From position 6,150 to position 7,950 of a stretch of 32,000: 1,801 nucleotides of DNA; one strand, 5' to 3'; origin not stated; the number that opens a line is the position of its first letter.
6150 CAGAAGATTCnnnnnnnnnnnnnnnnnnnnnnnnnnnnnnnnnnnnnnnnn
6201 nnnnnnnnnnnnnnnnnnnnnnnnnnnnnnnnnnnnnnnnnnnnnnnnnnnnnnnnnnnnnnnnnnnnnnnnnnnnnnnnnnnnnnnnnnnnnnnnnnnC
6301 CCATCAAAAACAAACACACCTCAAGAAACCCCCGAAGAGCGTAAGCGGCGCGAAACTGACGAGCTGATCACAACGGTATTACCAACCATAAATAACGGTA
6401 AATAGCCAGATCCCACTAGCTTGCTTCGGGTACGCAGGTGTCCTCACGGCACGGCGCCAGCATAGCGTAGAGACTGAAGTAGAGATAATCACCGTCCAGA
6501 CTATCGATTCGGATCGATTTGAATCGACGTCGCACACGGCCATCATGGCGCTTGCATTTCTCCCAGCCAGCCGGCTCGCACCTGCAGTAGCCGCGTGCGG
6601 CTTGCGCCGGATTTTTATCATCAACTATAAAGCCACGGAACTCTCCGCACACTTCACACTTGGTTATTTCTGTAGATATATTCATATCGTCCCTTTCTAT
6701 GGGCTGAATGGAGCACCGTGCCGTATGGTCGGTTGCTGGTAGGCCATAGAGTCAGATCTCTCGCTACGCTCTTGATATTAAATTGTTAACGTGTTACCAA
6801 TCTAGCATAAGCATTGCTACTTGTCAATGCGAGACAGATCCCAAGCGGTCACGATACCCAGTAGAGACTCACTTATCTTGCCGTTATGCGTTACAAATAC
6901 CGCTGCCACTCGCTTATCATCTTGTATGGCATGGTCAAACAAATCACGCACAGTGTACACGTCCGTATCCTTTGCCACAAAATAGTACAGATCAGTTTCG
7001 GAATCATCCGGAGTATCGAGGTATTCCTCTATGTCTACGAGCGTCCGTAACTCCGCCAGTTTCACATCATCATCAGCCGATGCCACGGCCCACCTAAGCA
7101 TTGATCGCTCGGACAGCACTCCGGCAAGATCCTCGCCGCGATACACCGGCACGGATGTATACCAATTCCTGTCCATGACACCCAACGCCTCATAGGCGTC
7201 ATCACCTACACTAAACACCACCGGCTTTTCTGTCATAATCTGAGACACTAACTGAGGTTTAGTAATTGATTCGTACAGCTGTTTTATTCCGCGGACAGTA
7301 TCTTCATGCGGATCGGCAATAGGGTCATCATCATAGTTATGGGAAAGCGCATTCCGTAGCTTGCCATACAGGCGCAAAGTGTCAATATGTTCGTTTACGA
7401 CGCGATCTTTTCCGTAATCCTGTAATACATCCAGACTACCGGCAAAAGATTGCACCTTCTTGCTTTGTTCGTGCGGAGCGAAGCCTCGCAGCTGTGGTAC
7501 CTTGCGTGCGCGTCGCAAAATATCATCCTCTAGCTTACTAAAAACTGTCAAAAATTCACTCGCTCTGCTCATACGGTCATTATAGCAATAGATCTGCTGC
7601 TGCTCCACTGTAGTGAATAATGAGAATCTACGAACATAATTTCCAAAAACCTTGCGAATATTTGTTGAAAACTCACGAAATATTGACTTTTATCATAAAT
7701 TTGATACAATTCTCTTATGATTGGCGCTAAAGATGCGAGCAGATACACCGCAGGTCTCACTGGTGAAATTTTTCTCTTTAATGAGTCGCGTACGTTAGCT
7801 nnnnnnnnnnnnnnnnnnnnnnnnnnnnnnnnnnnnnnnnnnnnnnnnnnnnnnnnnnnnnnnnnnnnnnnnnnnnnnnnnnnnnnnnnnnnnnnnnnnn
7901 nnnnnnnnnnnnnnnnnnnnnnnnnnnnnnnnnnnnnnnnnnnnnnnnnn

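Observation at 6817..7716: HEPN-CBS fusion protein divergently paired with the BREX operon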

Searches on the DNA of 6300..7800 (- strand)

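Call 69: search_rna_families(source=window, start=6300, end=7800, threshold=evalue, max_evalue=10, show_alignments=2)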
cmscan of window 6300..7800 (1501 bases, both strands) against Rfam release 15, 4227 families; matches with E-value up to 10: 4.
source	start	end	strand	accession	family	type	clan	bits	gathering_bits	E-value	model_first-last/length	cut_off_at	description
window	6681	6781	-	RF00162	SAM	Cis-reg; riboswitch;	CL00012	42.2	44.4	7.6e-08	1-108/108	no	SAM riboswitch aptamer (S box leader)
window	7648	7701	-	RF01158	SNORD108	Gene; snRNA; snoRNA; CD-box;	-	20.3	46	0.81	1-71/71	no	Small nucleolar RNA SNORD108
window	7647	7722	+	RF00328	snoZ161_228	Gene; snRNA; snoRNA; CD-box;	CL00056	18.4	45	3.3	1-93/93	no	Small nucleolar RNA Z161/Z228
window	7396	7459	-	RF04006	mir-9338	Gene; miRNA;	-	16.2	98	3.7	1-67/67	no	mir-9338 microRNA precursor family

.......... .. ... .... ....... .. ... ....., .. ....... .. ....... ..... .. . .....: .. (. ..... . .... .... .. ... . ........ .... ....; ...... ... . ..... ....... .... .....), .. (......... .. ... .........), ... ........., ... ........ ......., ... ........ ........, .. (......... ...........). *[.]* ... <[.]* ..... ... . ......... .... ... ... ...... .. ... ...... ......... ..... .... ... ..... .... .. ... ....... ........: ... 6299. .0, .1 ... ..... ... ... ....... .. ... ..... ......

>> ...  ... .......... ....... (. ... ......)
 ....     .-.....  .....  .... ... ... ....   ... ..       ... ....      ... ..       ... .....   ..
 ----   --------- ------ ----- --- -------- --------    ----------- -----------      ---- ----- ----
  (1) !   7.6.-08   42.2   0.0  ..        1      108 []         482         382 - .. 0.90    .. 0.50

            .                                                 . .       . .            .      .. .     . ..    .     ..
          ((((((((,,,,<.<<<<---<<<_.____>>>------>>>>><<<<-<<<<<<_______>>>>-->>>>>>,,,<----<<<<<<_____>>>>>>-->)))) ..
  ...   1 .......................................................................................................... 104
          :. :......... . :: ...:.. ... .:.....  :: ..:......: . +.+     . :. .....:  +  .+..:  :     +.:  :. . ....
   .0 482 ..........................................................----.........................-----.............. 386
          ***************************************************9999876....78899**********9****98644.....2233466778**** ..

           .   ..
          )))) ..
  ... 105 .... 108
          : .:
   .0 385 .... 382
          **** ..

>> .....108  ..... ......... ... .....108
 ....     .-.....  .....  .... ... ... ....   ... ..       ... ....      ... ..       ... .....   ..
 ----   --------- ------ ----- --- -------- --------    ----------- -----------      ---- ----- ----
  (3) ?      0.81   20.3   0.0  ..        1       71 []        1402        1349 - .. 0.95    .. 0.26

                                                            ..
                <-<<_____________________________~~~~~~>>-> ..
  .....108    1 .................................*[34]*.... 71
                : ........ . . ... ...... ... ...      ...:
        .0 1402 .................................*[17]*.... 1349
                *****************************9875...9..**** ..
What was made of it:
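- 6681..6781 (-): SAM-I (S-box) riboswitch aptamer. The P1 3' strand GAUAUGAA contains the small ORF's AUG, and the SD (6690-6696) lies in P4. Rfam RF00162 scores 42.2 bits (GA 44.4), E=7.6e-8, over the full model (call 69).
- On SAM-I riboswitch (RF00162): The window copy scores 42.2 bits (E=7.6e-8) (call 69).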

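Call 72: search_rna_families(sources=[L001, L002, L026, L027, L028, L029, L030], threshold=evalue, max_evalue=0.01, show_alignments=3)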
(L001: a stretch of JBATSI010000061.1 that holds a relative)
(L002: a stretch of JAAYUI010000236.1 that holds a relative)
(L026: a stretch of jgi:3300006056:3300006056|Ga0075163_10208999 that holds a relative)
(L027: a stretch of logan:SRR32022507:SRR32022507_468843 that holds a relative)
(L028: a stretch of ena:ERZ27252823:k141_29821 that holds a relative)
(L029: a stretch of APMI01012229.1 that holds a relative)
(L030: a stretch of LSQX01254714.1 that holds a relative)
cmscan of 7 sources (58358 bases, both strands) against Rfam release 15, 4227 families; matches with E-value up to 0.01: 6.
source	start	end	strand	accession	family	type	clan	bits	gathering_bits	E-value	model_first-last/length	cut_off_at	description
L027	1325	1424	+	RF00162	SAM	Cis-reg; riboswitch;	CL00012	45.5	44.4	3.2e-07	1-108/108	no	SAM riboswitch aptamer (S box leader)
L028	1031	1128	+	RF00162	SAM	Cis-reg; riboswitch;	CL00012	45.3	44.4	3.6e-07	1-108/108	no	SAM riboswitch aptamer (S box leader)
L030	10825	10922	+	RF00162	SAM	Cis-reg; riboswitch;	CL00012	45.3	44.4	3.6e-07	1-108/108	no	SAM riboswitch aptamer (S box leader)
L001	794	895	+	RF00162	SAM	Cis-reg; riboswitch;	CL00012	45.2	44.4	4e-07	1-108/108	no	SAM riboswitch aptamer (S box leader)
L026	1856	1953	+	RF00162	SAM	Cis-reg; riboswitch;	CL00012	40.7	44.4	8e-06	1-108/108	no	SAM riboswitch aptamer (S box leader)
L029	7714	7811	+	RF00162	SAM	Cis-reg; riboswitch;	CL00012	40.7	44.4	8e-06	1-108/108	no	SAM riboswitch aptamer (S box leader)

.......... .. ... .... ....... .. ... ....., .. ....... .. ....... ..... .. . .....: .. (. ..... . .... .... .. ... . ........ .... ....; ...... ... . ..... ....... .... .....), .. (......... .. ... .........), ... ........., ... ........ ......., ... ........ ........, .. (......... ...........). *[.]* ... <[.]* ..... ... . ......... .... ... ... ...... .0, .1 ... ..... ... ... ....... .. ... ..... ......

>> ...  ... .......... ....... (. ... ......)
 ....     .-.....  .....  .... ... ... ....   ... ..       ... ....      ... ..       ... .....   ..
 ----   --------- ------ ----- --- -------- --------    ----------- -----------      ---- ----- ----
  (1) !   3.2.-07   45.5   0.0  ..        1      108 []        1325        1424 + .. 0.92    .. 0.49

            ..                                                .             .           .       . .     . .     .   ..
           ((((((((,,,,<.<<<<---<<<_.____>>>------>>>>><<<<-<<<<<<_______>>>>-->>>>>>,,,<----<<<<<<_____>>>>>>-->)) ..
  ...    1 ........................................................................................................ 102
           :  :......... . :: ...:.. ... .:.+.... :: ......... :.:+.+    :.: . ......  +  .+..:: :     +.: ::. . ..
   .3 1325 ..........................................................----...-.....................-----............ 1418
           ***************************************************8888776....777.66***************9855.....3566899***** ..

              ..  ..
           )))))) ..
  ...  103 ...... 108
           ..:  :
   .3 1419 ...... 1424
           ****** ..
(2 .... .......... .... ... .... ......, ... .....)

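Call 80: search_rna_families(sources=[L048, L049, L050, L052, L055], threshold=evalue, max_evalue=0.01)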
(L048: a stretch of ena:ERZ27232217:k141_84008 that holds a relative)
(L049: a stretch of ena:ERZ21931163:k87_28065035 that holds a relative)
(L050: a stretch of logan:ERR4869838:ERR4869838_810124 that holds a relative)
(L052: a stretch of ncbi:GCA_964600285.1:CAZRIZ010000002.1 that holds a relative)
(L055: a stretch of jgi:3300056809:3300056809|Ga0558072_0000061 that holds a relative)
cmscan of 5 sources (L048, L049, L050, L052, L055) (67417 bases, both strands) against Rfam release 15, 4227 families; matches with E-value up to 0.01: 7.
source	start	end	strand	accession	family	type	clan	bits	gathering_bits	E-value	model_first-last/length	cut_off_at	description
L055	14350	14420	-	RF00005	tRNA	Gene; tRNA;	CL00001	61.2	29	8.9e-11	1-71/71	no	tRNA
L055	14536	14641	+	RF00162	SAM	Cis-reg; riboswitch;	CL00012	49.4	44.4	2.7e-08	1-108/108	no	SAM riboswitch aptamer (S box leader)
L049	9908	10005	+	RF00162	SAM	Cis-reg; riboswitch;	CL00012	45.3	44.4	4.1e-07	1-108/108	no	SAM riboswitch aptamer (S box leader)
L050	2006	2103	+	RF00162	SAM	Cis-reg; riboswitch;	CL00012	45.3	44.4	4.1e-07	1-108/108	no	SAM riboswitch aptamer (S box leader)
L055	9832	9931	+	RF00162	SAM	Cis-reg; riboswitch;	CL00012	44.4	44.4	7.9e-07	1-108/108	no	SAM riboswitch aptamer (S box leader)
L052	679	777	+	RF00162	SAM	Cis-reg; riboswitch;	CL00012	43.9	44.4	1.1e-06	1-108/108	no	SAM riboswitch aptamer (S box leader)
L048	9908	10005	+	RF00162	SAM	Cis-reg; riboswitch;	CL00012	43.2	44.4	1.8e-06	1-108/108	no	SAM riboswitch aptamer (S box leader)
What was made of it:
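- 6681..6781 (-): Orthologous copies score 40.7-45.5 bits, 7 loci (5 of the 10 distinct contexts scanned with Rfam) at or above GA (calls 72, 80).
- On SAM-I riboswitch (RF00162): Orthologous copies score 45.5, 45.3, 45.3, 45.2, 45.3, 45.3 and 44.4, with others at 43.9, 43.2 and 40.7 (calls 72, 80).
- RF00162 hit at E=7.6e-8 in the window (call 69); 7 orthologous loci reach the Rfam cut-off (calls 72, 80).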

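Call 95: search_rna_families(sources=[L003, L004, L006, L007, L008, L009, L010, L024], threshold=gathering)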
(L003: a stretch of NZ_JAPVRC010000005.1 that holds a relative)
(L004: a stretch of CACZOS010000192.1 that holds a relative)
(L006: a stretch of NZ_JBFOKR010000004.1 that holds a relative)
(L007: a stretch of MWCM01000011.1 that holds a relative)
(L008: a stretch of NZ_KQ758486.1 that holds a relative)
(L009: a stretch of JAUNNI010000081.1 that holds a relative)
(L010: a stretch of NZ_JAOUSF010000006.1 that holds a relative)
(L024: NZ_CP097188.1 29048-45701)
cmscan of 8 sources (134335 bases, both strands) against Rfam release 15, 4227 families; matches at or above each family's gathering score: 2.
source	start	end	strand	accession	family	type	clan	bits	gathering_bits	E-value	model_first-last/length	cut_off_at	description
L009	2379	2574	+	RF00174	Cobalamin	Cis-reg; riboswitch;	CL00101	91.2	31.5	5.8e-21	1-189/189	no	Cobalamin riboswitch aptamer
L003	14416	14519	+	RF00162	SAM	Cis-reg; riboswitch;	CL00012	87.9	44.4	3.5e-19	1-108/108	no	SAM riboswitch aptamer (S box leader)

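Call 96: search_rna_families(sources=[L011, L013, L015, L016, L020, L021, L022, L025], threshold=gathering)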
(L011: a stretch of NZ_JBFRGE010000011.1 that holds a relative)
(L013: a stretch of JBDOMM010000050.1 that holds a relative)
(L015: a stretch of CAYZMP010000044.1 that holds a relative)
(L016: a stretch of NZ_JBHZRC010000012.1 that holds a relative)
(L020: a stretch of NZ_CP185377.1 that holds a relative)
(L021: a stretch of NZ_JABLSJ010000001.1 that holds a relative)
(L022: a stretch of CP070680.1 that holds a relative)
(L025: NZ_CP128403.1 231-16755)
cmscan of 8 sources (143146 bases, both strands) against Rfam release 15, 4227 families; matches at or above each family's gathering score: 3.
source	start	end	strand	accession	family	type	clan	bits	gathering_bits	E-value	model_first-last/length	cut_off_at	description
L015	4096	4287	+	RF00230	T-box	Cis-reg; leader;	-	135.6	93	1.1e-29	1-219/219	no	T-box leader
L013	3614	3863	+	RF01412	BsrG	Gene; sRNA;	-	94.8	55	1.2e-20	1-259/259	no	BsrG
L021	6999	7112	-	RF01051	c-di-GMP-I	Cis-reg; riboswitch;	CL00126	54.4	35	1.6e-07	1-87/87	no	c-di-GMP-I riboswitch aptamer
